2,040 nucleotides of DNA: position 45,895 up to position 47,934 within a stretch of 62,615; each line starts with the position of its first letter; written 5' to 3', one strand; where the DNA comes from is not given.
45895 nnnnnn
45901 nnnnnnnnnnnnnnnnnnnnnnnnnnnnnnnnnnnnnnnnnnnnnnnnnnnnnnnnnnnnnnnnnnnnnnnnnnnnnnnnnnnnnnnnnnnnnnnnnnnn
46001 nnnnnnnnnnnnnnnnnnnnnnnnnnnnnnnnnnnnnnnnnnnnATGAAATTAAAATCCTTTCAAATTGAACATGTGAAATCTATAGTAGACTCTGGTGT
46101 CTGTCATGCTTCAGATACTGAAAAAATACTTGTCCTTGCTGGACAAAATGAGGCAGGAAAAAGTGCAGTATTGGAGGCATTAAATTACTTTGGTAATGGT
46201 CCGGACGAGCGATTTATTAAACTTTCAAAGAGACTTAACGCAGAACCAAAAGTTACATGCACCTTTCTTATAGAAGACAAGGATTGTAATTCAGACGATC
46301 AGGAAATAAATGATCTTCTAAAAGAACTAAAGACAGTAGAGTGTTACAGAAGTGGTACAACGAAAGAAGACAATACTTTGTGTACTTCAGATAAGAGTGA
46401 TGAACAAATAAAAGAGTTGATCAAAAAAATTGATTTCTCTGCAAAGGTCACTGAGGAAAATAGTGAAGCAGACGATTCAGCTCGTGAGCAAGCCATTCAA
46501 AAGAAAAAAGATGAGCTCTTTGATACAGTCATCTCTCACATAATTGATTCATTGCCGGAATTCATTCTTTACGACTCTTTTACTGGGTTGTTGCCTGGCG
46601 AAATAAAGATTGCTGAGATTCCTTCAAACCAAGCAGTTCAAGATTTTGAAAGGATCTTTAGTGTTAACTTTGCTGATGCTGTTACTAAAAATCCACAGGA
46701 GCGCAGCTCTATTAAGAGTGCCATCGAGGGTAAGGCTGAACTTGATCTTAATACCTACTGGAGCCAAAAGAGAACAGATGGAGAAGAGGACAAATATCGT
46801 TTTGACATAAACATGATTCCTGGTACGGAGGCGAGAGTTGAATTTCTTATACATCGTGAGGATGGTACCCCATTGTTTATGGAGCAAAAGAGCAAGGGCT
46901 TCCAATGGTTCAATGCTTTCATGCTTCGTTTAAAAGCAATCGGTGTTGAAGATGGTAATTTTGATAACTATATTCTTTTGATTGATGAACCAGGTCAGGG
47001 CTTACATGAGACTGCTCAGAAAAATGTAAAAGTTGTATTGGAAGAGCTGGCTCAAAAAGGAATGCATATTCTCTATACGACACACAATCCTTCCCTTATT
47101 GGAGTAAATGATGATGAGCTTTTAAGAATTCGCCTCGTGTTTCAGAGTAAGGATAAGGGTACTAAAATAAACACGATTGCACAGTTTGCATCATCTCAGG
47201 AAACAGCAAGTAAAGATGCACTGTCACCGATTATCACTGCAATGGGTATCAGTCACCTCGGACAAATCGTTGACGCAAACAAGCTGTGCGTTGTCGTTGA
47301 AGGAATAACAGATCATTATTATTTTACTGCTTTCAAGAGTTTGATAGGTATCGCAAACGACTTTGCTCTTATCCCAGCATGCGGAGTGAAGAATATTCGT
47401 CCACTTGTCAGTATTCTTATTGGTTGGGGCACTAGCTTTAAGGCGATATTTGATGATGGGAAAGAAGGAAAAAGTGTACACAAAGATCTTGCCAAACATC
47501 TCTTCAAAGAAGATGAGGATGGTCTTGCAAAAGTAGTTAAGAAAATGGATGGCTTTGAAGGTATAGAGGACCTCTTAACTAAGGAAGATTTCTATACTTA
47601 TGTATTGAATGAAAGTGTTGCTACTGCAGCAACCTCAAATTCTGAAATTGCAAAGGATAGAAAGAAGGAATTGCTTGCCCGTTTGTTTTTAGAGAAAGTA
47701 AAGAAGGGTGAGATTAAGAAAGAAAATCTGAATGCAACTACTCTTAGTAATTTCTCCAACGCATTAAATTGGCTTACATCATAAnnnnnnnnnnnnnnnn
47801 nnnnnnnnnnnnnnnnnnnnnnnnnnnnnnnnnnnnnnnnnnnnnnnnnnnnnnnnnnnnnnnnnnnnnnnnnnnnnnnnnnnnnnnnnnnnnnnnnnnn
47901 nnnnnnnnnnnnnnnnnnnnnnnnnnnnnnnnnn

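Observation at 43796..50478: OLD-family (ABC ATPase + Toprim) gene translationally wedged between Type III mod and res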

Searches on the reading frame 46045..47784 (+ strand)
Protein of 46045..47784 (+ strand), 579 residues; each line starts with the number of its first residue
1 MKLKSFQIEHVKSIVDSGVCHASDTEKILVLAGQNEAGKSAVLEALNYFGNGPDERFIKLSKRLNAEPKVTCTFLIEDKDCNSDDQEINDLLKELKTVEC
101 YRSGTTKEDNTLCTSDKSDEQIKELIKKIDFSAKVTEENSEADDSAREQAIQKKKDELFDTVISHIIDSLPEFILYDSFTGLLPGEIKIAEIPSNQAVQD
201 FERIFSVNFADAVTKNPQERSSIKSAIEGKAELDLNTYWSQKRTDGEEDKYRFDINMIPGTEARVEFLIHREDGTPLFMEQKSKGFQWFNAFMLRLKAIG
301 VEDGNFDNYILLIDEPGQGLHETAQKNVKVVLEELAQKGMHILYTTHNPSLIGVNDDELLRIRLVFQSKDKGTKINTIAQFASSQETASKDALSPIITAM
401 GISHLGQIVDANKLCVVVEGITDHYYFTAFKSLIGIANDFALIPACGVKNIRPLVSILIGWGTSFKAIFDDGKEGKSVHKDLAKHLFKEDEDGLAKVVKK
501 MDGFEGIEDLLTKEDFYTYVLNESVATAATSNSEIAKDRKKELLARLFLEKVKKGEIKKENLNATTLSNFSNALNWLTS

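Call 6: search_protein_families(library=pfam, proteins=[window:46045-47784:+], max_evalue=0.01)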
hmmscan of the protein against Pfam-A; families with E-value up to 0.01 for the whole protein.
window:46045-47784:+ (579 aa): 4 families
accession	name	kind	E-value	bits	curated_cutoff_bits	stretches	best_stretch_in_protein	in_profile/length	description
PF13175.12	AAA_15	-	7.5e-12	46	32.1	1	1-352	1-374/374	AAA ATPase domain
PF13304.12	AAA_21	-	2.8e-10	41.2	27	1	28-352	1-303/304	AAA domain, putative AbiEii toxin, Type IV TA system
PF13514.12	AAA_27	-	0.0012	18.9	22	1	1-47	1-47/206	AAA domain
PF13476.12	AAA_23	-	0.0087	17.2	27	0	27-131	20-132/201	AAA domain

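Call 8: search_protein_families(library=padloc, proteins=[window:46045-47784:+], max_evalue=0.01)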
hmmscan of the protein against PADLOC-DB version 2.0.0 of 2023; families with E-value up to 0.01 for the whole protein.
window:46045-47784:+ (579 aa): 66 families (the best 25 are shown)
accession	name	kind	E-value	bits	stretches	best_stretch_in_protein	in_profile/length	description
PDLC02358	Old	-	4.2e-21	73.4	1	307-502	284-475/578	Old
PDLC04176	HEC-01A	-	1.1e-12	46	2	1-75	1-72/371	-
PDLC02979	AriA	-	2e-12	45.6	1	1-352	1-373/373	-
PDLC00289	PtuA1|PtuA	-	2.3e-12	44.7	2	1-205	1-193/404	AAA ATPase domain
PDLC02915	ATPase-Toprim_I-B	-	1.3e-11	42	2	300-385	248-333/623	-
PDLC04140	mad8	-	2.8e-11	41.5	1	26-386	27-270/314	mads_8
PDLC02980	AriA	-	2e-10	39.1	1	29-352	2-303/304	-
PDLC02335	AbiLi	-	5.2e-10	36.9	1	3-385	50-269/326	AbiLi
PDLC02914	ATPase-Toprim_I-B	-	5.7e-10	37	2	310-359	205-256/443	-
PDLC00070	GajA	-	1.3e-09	35.2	1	301-547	284-526/596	AAA ATPase domain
PDLC04541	PDC-M25A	-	5.2e-09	33.7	2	3-51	2-46/380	-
PDLC04611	PDC-M38A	-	1.6e-08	32.5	1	3-158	2-146/383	-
PDLC00062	GajA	-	1.6e-08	31.4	1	1-400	1-388/639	AAA ATPase domain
PDLC04179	HEC-01A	-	1.7e-08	32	1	304-385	356-435/459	-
PDLC04178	HEC-01A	-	2.4e-08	31.5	2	2-48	8-50/399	-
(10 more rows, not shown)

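Call 9: search_protein_families(library=ncbifam, proteins=[window:46045-47784:+], max_evalue=0.01)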
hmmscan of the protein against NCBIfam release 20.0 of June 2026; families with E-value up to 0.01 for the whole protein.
window:46045-47784:+ (579 aa): 25 families
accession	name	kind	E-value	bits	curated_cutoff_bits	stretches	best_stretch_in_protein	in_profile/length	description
NF040873.1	AztA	equivalog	3.4e-07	30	220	1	310-358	140-188/191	zinc ABC transporter ATP-binding protein AztA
NF038234.1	retron_eff_Eco8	equivalog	2.8e-06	26.3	250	1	1-51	1-48/679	retron Eco8 family effector endonuclease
TIGR01166.1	cbiO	subfamily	5.7e-06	25.9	211.8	1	309-351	147-189/190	cobalt ABC transporter, ATP-binding protein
TIGR02673.1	FtsE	equivalog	3.2e-05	23.7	264.85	1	310-362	158-210/214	cell division ATP-binding protein FtsE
TIGR00955.1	3a01204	subfamily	3.8e-05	22.5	736.35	1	309-350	186-227/617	pigment precursor permease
TIGR03771.1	anch_rpt_ABC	equivalog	0.00015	21.6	268.8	1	309-348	133-172/223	anchored repeat-type ABC transporter ATP-binding subunit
NF002981.0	PRK03695.1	equivalog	0.00019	20.9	281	0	305-348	153-196/253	vitamin B12 ABC transporter ATP-binding protein BtuD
TIGR03864.1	PQQ_ABC_ATP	hypoth_equivalog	0.00022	20.8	302.25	1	310-357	153-201/236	ABC transporter, ATP-binding subunit, PQQ-dependent alcohol dehydrogenase system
TIGR03608.1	L_ocin_972_ABC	subfamily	0.00027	20.4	254.85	1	309-354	154-199/206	putative bacteriocin export ABC transporter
TIGR00956.1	3a01205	subfamily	0.00044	18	1959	1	298-360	911-974/1394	pleiotropic drug resistance family protein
TIGR01188.1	drrA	subfamily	0.0014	18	312.45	1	310-348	145-183/302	daunorubicin resistance ABC transporter, ATP-binding protein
NF010068.0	PRK13548.1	equivalog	0.0015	17.6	261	0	308-348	162-202/261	heme ABC transporter ATP-binding protein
TIGR00972.1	3a0107s01c2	equivalog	0.0018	17.7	343.2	0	310-348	165-202/248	phosphate ABC transporter ATP-binding protein PstB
TIGR00611.2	recf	equivalog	0.0018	17.5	172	0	25-52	20-47/339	DNA replication/repair protein RecF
NF010171.0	PRK13652.1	equivalog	0.0023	17.1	476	0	309-353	157-202/277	cobalt transporter ATP-binding subunit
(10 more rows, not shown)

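Call 11: search_solved_structures(query=window:46045-47784:+, max_evalue=1, show_alignments=2)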
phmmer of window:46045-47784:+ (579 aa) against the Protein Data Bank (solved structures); distinct sequences matched with E-value up to 1: 8.
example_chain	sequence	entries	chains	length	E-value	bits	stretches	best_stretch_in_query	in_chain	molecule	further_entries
6p74_A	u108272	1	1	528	0.023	16.5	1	311-374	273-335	Putative ATP-dependent endonuclease of the OLD family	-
8wtm_A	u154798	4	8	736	0.12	14.1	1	295-351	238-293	ABC transporter G family member 16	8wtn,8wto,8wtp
5vfk_A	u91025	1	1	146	0.21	13.4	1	202-269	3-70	Uncharacterized protein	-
9s2c_A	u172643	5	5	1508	0.27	13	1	295-359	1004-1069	Pleiotropic ABC efflux transporter of multiple drugs CDR1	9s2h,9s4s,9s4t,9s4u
1vpl_A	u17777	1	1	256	0.33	12.7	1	309-350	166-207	ABC transporter, ATP-binding protein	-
9iuk_A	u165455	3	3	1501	0.43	12.3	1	296-360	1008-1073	Pleiotropic ABC efflux transporter of multiple drugs CDR1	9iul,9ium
7p03_A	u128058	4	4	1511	0.52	12.1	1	296-358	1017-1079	Pleiotropic ABC efflux transporter of multiple drugs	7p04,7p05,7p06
2nq2_C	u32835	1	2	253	0.73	11.6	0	310-360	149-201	Hypothetical ABC transporter ATP-binding protein HI1470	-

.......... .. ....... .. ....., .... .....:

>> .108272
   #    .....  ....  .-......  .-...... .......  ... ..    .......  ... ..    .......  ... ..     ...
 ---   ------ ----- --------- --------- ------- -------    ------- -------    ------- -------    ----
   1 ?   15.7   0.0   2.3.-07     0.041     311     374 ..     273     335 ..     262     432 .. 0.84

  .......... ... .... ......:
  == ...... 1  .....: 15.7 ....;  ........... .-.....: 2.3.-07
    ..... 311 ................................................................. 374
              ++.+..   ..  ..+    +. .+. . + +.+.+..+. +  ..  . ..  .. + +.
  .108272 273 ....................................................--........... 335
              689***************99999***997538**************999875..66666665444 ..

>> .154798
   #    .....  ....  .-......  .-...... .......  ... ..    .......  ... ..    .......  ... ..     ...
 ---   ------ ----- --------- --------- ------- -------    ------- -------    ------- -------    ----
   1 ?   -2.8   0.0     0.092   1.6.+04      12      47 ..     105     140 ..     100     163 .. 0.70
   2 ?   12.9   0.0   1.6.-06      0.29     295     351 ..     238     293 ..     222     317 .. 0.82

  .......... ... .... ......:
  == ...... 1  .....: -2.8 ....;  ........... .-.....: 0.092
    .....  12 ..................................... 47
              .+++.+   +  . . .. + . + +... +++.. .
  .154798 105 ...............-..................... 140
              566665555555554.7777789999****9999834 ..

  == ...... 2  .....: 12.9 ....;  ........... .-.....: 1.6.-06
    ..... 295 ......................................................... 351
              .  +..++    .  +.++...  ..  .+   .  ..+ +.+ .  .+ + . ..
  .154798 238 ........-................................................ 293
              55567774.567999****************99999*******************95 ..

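Call 12: find_homologous_proteins(query=window:46045-47784:+, max_evalue=0.00001)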
Query window:46045-47784:+ (579 aa): 322 proteins with E <= 0.00001 among 8000 candidates; the best 120 are listed.
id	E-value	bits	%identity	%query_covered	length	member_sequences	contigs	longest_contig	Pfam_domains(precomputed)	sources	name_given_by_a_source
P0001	0.0e+0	1228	95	100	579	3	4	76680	PF13175.13,PF13304.13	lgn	-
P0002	0.0e+0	1164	90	100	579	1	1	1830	PF13175.13,PF13304.13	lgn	-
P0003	2.5e-291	985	76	100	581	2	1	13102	PF13175.13,PF13476.13,PF13304.13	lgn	-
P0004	1.1e-278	943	72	100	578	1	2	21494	PF13175.13,PF13476.13,PF13304.13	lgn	-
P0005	1.0e-276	937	72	100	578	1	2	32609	PF13175.13,PF13476.13,PF13304.13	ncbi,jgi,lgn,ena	-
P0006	1.8e-269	913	69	100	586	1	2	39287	PF13175.13,PF13304.13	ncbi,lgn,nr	ncbi:MAG: AAA family ATPase [Candidatus Staskawiczbacteria bacterium]|nr:AAA family ATPase [Candidat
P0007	1.6e-264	897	69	100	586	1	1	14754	PF13175.13,PF13304.13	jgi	-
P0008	2.4e-263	893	69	100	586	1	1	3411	PF13175.13,PF13304.13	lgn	-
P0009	2.9e-255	866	68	100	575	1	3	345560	PF20469.5,PF11398.15,PF13175.13,PF13304.13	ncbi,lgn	-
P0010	1.8e-230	784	63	100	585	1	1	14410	PF13175.13,PF13304.13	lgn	-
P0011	1.3e-188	646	54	100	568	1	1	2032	PF13175.13,PF13304.13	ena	-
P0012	2.1e-185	636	52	100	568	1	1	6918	PF13175.13,PF13304.13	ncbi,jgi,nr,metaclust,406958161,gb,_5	ncbi:MAG: hypothetical protein ACD_37C00574G0005 [uncultured bacterium]|nr:MAG: hypothetical protein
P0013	3.2e-185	635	53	100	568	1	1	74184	PF13175.13,PF13304.13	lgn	-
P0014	7.6e-183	627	53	100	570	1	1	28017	PF13175.13,PF13304.13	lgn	-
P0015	1.5e-182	626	53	100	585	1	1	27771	PF13175.13,PF13304.13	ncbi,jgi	jgi:predicted ATPase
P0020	6.6e-175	601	49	100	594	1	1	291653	PF13175.13,PF13476.13,PF13304.13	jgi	jgi:AAA15 family ATPase/GTPase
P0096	5.1e-135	469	45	100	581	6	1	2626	PF20469.5,PF13175.13,PF02463.26,PF13304.13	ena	-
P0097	5.3e-135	469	44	100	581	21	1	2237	PF20469.5,PF13175.13,PF02463.26,PF13304.13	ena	-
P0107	3.3e-134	467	43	100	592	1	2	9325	PF20469.5,PF13175.13,PF13476.13,PF13304.13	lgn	-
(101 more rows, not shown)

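Call 15: find_related_loci(query=A1, collection=genome_contigs, flank=8000)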
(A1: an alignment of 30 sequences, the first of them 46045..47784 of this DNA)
Query A1 (579 aa) in genome_contigs; peptide patterns used: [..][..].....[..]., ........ (x = any residue, [..] = any of these).
278 stretches matched a pattern; 108 encode a relative of the query (tblastn E <= 1e-3); the best 80 are kept; 80 distinct loci.
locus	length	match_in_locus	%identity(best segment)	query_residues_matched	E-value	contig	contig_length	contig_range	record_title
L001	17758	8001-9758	69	1-579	0e+0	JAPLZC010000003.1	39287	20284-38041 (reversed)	MAG: Candidatus Staskawiczbacteria bacterium isolate LacPavin_0818_WC45_MAG_38_24 LacPavin_0818_WC45_scaffold_531959, wh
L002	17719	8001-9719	68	1-577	0e+0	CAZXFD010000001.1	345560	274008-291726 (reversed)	MAG TPA_asm: uncultured Gammaproteobacteria bacterium isolate SRP220891_co4_301 genome assembly, contig: NODE_14_length_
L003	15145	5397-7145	53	1-577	0e+0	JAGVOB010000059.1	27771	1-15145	MAG: Candidatus Omnitrophota bacterium isolate DeMMO3_15 c_000000028512, whole genome shotgun sequence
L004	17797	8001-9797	50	1-577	1e-180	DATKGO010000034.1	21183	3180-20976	MAG TPA_asm: Patescibacteria group bacterium isolate SMAG_U14553 k141_50429, whole genome shotgun sequence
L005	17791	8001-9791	49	1-577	3e-177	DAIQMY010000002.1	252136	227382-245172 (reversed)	MAG TPA_asm: Candidatus Levyibacteriota bacterium isolate CTOTU2445 NODE_12_length_252136_cov_8.324423, whole genome sho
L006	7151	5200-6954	44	1-577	7e-154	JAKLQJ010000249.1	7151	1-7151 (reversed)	MAG: Elusimicrobia bacterium isolate bin N2.88 k141_426982, whole genome shotgun sequence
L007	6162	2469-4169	45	1-552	1e-152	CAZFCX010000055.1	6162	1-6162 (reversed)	MAG TPA_asm: uncultured Bdellovibrionales bacterium isolate SRP239243_co1_144 genome assembly, contig: NODE_22963_length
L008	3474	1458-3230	44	1-577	1e-157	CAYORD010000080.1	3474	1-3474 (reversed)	MAG TPA_asm: uncultured Candidatus Saccharibacteria bacterium isolate SRP269290_co4_246 genome assembly, contig: NODE_35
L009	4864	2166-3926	43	1-577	9e-154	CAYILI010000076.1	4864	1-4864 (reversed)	MAG TPA_asm: uncultured Gammaproteobacteria bacterium isolate ERP119705_co22_367 genome assembly, contig: NODE_13117_len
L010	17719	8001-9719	44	1-577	7e-144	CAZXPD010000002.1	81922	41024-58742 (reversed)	MAG TPA_asm: uncultured Gammaproteobacteria bacterium isolate binchicken_co20_413 genome assembly, contig: NODE_783_leng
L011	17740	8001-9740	43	1-577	3e-137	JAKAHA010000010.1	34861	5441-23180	MAG: bacterium isolate WY2.bin75 NODE_1560_length_34861_cov_1.830541, whole genome shotgun sequence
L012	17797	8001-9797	40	1-579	6e-135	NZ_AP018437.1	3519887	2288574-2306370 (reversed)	Pelolinea submarina strain MO-CFX1 chromosome, complete genome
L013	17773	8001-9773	43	1-578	2e-133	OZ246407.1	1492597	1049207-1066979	MAG: uncultured Candidatus Peribacteria bacterium isolate ERP124720_co1_61 genome assembly, chromosome: 1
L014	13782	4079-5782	42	1-577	2e-133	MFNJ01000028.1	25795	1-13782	MAG: Candidatus Levybacteria bacterium RIFCSPHIGHO2_01_FULL_36_15 rifcsphigho2_01_scaffold_3454, whole genome shotgun se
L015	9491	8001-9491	45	1-470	1e-128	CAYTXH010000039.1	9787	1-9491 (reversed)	MAG TPA_asm: uncultured Gammaproteobacteria bacterium isolate SRP278252_co2_10 genome assembly, contig: NODE_14663_lengt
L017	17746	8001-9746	43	1-577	9e-150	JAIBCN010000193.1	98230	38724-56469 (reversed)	MAG: Vicinamibacteria bacterium isolate SSF20 NODE_3464_length_98230_cov_14.425481, whole genome shotgun sequence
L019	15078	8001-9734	39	1-577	1e-122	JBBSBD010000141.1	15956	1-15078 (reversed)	MAG: Chitinophagales bacterium isolate La6_metabat2.083 La6_metabat2.083_K_3422271_L_15956_cov_31.9776, whole genome sho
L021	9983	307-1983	37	1-577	5e-109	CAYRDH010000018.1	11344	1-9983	MAG TPA_asm: uncultured Candidatus Saccharibacteria bacterium isolate SRP241341_co1_3 genome assembly, contig: NODE_6124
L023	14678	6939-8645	36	1-579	4e-96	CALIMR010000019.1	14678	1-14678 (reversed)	MAG TPA_asm: uncultured Candidatus Saccharibacteria bacterium isolate ERR589637_bin.38_CONCOCT_v1.1_MAG genome assembly,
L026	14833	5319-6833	37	1-523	5e-91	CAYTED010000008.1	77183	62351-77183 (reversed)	MAG TPA_asm: uncultured Bdellovibrionales bacterium isolate binchicken_co128_120 genome assembly, contig: NODE_193_lengt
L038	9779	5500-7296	31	1-577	3e-72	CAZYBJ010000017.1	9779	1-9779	MAG TPA_asm: uncultured Candidatus Saccharibacteria bacterium isolate SRP219642_co6_396 genome assembly, contig: NODE_68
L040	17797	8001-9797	30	1-577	9e-70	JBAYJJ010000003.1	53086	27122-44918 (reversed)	MAG: Patescibacteria group bacterium isolate SO_2016_GW1_53 scaffold01235_OW334_2016, whole genome shotgun sequence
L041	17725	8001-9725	31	1-577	8e-70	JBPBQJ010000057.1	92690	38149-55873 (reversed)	MAG: Janthinobacterium lividum isolate 3300037410_metabat.40 3300037410_metabat.40_Ga0393330_0000222, whole genome shotg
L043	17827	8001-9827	30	1-577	1e-69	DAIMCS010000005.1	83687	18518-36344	MAG TPA_asm: Patescibacteria group bacterium isolate CTOTU25981 NODE_30_length_83687_cov_10.729482, whole genome shotgun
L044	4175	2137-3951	31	1-577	2e-69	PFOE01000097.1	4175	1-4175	MAG: Candidatus Roizmanbacteria bacterium CG_4_10_14_0_2_um_filter_36_35 CG_4_10_14_0.2_scaffold_13217_c, whole genome s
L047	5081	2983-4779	30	1-577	2e-67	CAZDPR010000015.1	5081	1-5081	MAG TPA_asm: uncultured Candidatus Saccharibacteria bacterium isolate SRP300315_co1_43 genome assembly, contig: NODE_689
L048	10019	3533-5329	30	1-577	9e-67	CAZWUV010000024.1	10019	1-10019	MAG TPA_asm: uncultured Candidatus Saccharibacteria bacterium isolate SRP193661_co1_27 genome assembly, contig: NODE_672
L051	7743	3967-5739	30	1-577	5e-61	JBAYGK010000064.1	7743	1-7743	MAG: Candidatus Paceibacterota bacterium isolate SO_2016_GW1_123 scaffold17836_OW334_2016, whole genome shotgun sequence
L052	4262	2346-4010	31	1-550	2e-60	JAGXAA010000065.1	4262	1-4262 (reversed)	MAG: Patescibacteria group bacterium isolate REEB66 contig-150_30328, whole genome shotgun sequence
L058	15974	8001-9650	30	1-579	5e-56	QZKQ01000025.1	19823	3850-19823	MAG: Candidatus Zixiibacteriota bacterium isolate SURF_9 Ga0104751_1004074, whole genome shotgun sequence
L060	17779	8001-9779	30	3-577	8e-56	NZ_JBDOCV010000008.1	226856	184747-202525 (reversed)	Flavobacterium enshiense strain UTDF21-EN1 EN_TSA_I_S86_contig_8, whole genome shotgun sequence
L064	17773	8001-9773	27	3-577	2e-53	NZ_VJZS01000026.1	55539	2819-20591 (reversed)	Flavobacterium sp. ZT3R18 NODE_26_length_55539_cov_113.152988, whole genome shotgun sequence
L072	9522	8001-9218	30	1-402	6e-46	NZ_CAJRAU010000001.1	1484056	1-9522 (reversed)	Dyadobacter linearis strain CECT 9623, whole genome shotgun sequence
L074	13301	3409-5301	28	1-578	5e-44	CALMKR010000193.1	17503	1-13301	MAG TPA_asm: uncultured bacterium isolate SRR5676466_bin.108_CONCOCT_v1.1_MAG genome assembly, contig: ERZ724530.505, wh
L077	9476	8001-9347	30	1-420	5e-40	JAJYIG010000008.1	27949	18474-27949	MAG: bacterium isolate DBS2-1.bin114 NODE_2878_length_27949_cov_3.010172, whole genome shotgun sequence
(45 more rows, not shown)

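Call 19: search_protein_families(library=pfam, proteins=[L023:3703-5718:+, L023:5722-6942:+, L023:8644-11643:+, L060:4790-7981:+, L051:1569-3950:+, L051:5764-7197:+, L007:1365-2456:+, L007:4333-5736:+, L017:6849-7958:+, L017:9790-11430:+], max_evalue=0.001)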
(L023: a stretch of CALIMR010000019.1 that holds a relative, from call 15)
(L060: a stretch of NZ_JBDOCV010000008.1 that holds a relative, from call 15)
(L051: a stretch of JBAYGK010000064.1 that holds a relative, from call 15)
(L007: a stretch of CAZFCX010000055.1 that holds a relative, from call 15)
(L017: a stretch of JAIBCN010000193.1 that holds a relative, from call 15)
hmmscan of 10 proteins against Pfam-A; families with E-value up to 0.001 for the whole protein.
L023:3703-5718:+ (671 aa): 3 families
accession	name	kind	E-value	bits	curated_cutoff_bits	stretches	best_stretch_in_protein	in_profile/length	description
PF02384.22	N6_Mtase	-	4.3e-63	213.9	20.4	1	151-459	3-279/311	N-6 DNA Methylase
PF12161.14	HsdM_N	-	5.5e-21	76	24.5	1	10-138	3-134/135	HsdM N-terminal domain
PF07669.17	Eco57I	-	6.8e-05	23.5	25.3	1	237-391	3-169/171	Eco57I restriction-modification methylase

L023:5722-6942:+ (406 aa): 1 family
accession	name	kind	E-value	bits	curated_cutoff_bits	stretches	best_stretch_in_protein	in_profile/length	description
PF01420.25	Methylase_S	-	9.8e-41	140.2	22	2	211-383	2-161/168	Type I restriction modification DNA specificity domain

L023:8644-11643:+ (999 aa): 5 families
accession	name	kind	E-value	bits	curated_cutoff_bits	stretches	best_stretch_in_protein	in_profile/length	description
PF18766.7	SWI2_SNF2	-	1.3e-23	84.2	26.7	1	279-521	1-192/221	SWI2/SNF2 ATPase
PF04851.21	ResIII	-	5.2e-16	59.4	22.5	1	276-431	4-151/164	Type III restriction enzyme, res subunit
PF04313.20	HSDR_N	-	2.4e-15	57.4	25.1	1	13-204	7-194/198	Type I restriction enzyme R protein N terminus (HSDR_N)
PF22679.2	T1R_D3-like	-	1.2e-10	42.5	27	1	630-709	82-156/158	Type I restriction enzyme subunit R domain 3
PF00270.35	DEAD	-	3.3e-07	30.6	26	1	280-484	4-163/167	DEAD/DEAH box helicase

L060:4790-7981:+ (1063 aa): 6 families
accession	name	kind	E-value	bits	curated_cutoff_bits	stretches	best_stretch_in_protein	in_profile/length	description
PF07669.17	Eco57I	-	1.1e-50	172.5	25.3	1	500-662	1-171/171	Eco57I restriction-modification methylase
PF20473.4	MmeI_Mtase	-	5.5e-16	59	27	1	433-585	5-151/259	MmeI, DNA-methyltransferase domain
PF02384.22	N6_Mtase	-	4.5e-14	52.9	20.4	1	450-694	49-250/311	N-6 DNA Methylase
PF12950.13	TaqI_C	-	3.6e-13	50.2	26.5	1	781-938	2-118/118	TaqI-like C-terminal specificity domain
PF01170.24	UPF0020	-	8.3e-05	22.8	22.3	0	444-517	25-94/197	RMKL-like, methyltransferase domain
PF20464.3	MmeI_N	-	0.00076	20.3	27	0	45-159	17-140/181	MmeI, N-terminal domain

L051:1569-3950:+ (793 aa): 4 families
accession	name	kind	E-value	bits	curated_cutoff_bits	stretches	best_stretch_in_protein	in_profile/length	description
PF02384.22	N6_Mtase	-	1.1e-27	97.6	20.4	1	334-624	3-236/311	N-6 DNA Methylase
PF07669.17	Eco57I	-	1.3e-10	42.1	25.3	1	447-600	3-165/171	Eco57I restriction-modification methylase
PF13588.12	HSDR_N_2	-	3.6e-08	33.9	25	1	46-108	2-61/110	Type I restriction enzyme R protein N terminus (HSDR_N)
PF01170.24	UPF0020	-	0.00012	22.3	22.3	0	389-454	32-86/197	RMKL-like, methyltransferase domain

L051:5764-7197:+ (477 aa): 0 families

L007:1365-2456:+ (363 aa): 3 families
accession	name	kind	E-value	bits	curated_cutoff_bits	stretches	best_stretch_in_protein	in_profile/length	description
PF03235.19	GmrSD_N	-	4.8e-16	59.9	33.2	1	34-154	13-198/199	GmrSD restriction endonuclease, N-terminal domain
PF01844.29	HNH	-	1.8e-11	44.5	21.4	1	318-361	1-45/47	HNH endonuclease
PF14279.12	HNH_5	-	3.8e-06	27.2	27.5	1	318-360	1-43/56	HNH endonuclease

L007:4333-5736:+ (467 aa): 0 families

L017:6849-7958:+ (369 aa): 0 families

L017:9790-11430:+ (546 aa): 0 families
